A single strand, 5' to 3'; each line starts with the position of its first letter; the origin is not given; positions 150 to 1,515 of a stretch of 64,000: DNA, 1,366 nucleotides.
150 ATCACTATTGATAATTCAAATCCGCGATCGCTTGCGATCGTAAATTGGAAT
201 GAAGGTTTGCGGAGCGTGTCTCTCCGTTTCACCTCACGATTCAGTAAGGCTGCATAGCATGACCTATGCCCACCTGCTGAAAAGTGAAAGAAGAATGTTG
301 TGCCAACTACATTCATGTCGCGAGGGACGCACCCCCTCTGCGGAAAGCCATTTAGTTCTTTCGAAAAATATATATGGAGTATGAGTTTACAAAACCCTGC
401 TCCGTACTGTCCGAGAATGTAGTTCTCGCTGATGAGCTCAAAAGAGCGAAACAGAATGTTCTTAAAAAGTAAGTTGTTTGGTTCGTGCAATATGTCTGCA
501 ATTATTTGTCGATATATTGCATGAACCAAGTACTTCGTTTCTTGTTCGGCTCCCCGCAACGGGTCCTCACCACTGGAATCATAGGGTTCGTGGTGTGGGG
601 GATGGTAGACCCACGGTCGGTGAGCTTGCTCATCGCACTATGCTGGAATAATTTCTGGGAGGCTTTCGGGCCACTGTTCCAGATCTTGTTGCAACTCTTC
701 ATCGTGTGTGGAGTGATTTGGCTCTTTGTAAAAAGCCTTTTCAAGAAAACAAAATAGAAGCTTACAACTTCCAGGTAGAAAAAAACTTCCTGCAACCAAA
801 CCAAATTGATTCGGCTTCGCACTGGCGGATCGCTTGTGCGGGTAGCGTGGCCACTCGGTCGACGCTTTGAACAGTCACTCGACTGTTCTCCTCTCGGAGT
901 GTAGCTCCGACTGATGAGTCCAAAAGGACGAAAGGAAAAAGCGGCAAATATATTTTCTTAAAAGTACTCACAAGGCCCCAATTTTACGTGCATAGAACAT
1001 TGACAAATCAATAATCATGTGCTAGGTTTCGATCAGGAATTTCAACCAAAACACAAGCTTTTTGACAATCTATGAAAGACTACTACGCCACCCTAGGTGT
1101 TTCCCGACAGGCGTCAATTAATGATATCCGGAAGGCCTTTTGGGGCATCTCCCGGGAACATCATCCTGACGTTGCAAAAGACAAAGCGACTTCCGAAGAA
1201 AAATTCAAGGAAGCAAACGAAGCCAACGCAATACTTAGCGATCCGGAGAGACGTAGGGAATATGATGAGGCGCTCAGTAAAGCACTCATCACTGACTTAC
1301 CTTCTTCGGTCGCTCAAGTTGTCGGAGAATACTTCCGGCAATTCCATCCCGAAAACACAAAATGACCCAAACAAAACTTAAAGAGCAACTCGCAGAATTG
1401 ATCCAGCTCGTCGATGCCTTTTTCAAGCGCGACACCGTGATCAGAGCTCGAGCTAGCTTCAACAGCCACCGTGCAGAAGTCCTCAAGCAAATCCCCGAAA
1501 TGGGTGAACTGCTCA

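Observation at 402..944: Two tandem type-III hammerhead ribozymes with compensatory stem covariation, about 480 nt apart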

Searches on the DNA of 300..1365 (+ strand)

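Call 3: search_rna_families(source=window, start=300, end=1100, threshold=evalue, max_evalue=10, show_alignments=6)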
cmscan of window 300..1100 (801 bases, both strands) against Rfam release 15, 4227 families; matches with E-value up to 10: 9.
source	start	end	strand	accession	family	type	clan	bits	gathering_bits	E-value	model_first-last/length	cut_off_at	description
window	404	457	+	RF00008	Hammerhead_3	Gene; ribozyme;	CL00010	42.7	48.5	7.6e-08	1-54/54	no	Hammerhead ribozyme (type III)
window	886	939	+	RF00008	Hammerhead_3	Gene; ribozyme;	CL00010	38.9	48.5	8.6e-07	1-54/54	no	Hammerhead ribozyme (type III)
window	477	529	+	RF03839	MIR2599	Gene; miRNA;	-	21.8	120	0.17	1-132/132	no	MIR2599 microRNA precursor family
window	472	536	-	RF01898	mir-363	Gene; miRNA;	CL00110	21.6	58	0.032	1-80/80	no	mir-363 microRNA precursor family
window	463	542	+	RF03913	mir-992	Gene; miRNA;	-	20.1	79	0.38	1-86/86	no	mir-992 microRNA precursor family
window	665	840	-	RF01889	lincRNA-p21_1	Gene; lncRNA;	-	17.5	75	1.2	1-174/174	no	LincRNA-p21 conserved region 1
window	913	934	-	RF01338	CRISPR-DR25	Gene; CRISPR;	CL00014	16.9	36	3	1-25/25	no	CRISPR RNA direct repeat element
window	473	534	+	RF03512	mir-3479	Gene; miRNA;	-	15.5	79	6.9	1-74/74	no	mir-3479 microRNA precursor family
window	465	541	+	RF00819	mir-246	Gene; miRNA;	-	14.5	60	7.2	1-72/72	no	mir-246 microRNA precursor family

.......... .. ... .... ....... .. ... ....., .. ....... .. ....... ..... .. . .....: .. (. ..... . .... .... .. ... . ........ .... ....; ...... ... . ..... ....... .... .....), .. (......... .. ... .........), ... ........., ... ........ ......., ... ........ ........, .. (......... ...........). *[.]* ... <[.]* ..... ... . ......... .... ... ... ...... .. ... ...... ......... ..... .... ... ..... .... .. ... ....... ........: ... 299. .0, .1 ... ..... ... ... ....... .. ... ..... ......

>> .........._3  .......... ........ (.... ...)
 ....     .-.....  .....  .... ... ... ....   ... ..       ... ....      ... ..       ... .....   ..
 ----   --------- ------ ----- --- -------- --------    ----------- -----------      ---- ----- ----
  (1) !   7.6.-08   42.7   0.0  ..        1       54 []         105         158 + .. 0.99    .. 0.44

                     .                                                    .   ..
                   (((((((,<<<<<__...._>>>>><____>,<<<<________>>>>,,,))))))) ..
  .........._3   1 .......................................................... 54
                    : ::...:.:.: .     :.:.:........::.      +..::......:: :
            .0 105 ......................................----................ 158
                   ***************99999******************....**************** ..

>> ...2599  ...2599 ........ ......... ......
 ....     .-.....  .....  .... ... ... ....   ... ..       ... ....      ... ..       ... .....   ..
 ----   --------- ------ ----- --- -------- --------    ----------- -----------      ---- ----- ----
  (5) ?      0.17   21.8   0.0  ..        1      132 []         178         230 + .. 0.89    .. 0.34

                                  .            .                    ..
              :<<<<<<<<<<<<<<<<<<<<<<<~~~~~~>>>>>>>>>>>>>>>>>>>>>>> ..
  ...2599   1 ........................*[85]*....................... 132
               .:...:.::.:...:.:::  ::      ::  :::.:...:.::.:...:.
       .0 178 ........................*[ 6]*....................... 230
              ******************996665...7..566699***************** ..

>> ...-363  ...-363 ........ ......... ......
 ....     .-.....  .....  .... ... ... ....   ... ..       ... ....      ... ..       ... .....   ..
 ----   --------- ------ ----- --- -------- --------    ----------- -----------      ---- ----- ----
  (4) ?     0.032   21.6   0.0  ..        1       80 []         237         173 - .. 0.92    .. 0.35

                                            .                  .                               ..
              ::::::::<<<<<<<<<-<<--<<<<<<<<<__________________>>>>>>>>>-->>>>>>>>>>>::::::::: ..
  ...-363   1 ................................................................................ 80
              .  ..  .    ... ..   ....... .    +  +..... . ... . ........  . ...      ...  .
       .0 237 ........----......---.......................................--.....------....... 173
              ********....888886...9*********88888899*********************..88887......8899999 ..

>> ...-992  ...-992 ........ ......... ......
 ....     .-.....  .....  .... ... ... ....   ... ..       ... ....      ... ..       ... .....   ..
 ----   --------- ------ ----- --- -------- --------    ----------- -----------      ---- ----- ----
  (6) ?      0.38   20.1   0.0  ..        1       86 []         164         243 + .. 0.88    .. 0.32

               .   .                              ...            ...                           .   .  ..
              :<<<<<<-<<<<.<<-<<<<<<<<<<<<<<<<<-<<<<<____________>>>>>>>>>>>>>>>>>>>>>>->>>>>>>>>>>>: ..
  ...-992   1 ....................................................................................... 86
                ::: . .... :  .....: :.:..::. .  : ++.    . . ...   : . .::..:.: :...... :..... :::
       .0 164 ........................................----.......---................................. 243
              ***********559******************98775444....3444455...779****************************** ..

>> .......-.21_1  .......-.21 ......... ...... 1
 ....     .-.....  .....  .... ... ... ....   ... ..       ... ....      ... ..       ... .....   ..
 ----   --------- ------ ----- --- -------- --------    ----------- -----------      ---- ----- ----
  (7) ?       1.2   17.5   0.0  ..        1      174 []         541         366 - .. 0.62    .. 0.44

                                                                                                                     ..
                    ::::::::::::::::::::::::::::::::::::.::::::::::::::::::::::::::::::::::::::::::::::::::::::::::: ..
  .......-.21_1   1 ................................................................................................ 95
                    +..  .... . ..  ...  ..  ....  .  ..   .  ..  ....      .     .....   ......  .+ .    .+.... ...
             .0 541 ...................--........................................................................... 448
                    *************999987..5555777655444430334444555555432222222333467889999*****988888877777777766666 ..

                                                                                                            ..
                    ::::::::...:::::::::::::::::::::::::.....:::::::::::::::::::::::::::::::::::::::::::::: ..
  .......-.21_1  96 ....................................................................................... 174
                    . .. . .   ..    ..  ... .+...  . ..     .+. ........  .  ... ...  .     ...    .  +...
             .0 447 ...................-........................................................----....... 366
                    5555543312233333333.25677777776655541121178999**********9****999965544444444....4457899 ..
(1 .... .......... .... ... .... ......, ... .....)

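Call 21: search_rna_families(source=L008, start=3000, end=12600, threshold=evalue, max_evalue=1)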
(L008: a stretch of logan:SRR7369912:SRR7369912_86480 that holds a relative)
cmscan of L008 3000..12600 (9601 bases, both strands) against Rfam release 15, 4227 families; matches with E-value up to 1: 9.
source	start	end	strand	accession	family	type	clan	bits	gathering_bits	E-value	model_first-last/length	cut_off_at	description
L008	6198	6251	+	RF00008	Hammerhead_3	Gene; ribozyme;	CL00010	43.7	48.5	4.5e-07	1-54/54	no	Hammerhead ribozyme (type III)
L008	9333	9386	+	RF00008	Hammerhead_3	Gene; ribozyme;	CL00010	42.7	48.5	9.1e-07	1-54/54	no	Hammerhead ribozyme (type III)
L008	9815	9868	+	RF00008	Hammerhead_3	Gene; ribozyme;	CL00010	38.9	48.5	1e-05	1-54/54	no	Hammerhead ribozyme (type III)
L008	6405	6486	+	RF03980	mir-2012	Gene; miRNA;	-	34.7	90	0.00081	1-84/84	no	mir-2012 microRNA precursor family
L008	12390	12494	+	RF02865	ncS01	Gene; sRNA;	-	30.2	58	0.039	1-110/110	no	Burkholderia sRNA 1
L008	6406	6484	+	RF00366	mir-BHRF1-2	Gene; miRNA;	-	25.6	87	0.36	1-65/65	no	mir-BHRF1-2 microRNA precursor family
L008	5146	5187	-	RF01791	F6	Gene; sRNA;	-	24.1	46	0.97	1-57/57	no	F6 TB sRNA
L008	9401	9465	-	RF01898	mir-363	Gene; miRNA;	CL00110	21.6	58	0.38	1-80/80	no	mir-363 microRNA precursor family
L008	12459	12562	-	RF02503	Atu_C9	Gene; sRNA;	-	21.3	40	0.027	76-192/192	no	Rhizobiales sRNA Atu_C9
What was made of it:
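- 1..403 (+): 3' part of a 1.1-kb structured non-coding stretch between the Ro60 gene (outside the window) and HH1. It is the second of two diverged modules of about 435 nt. No Rfam Y RNA match at E<=1 (call 21).
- On Bacterial Ro60-Y RNA(-RtcB) module: No Y RNA family at E<=1 in L008 3000-12600 (call 21).
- No Rfam Y RNA or YrlA match at E<=1 (call 21).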

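Call 27: build_rna_model(alignment_id=A1, structure=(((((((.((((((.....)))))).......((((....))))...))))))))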
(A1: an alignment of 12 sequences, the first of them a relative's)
Model R1 built from alignment A1 (12 sequences, 54 columns); structure: as given.
model positions 54; base pairs 17; branch points 1; effective number of sequences 4.29; information 1.028 bits per position. Calibrated on 0.2 Mb of random sequence (short: E-values are rough).
structure used (alignment columns):
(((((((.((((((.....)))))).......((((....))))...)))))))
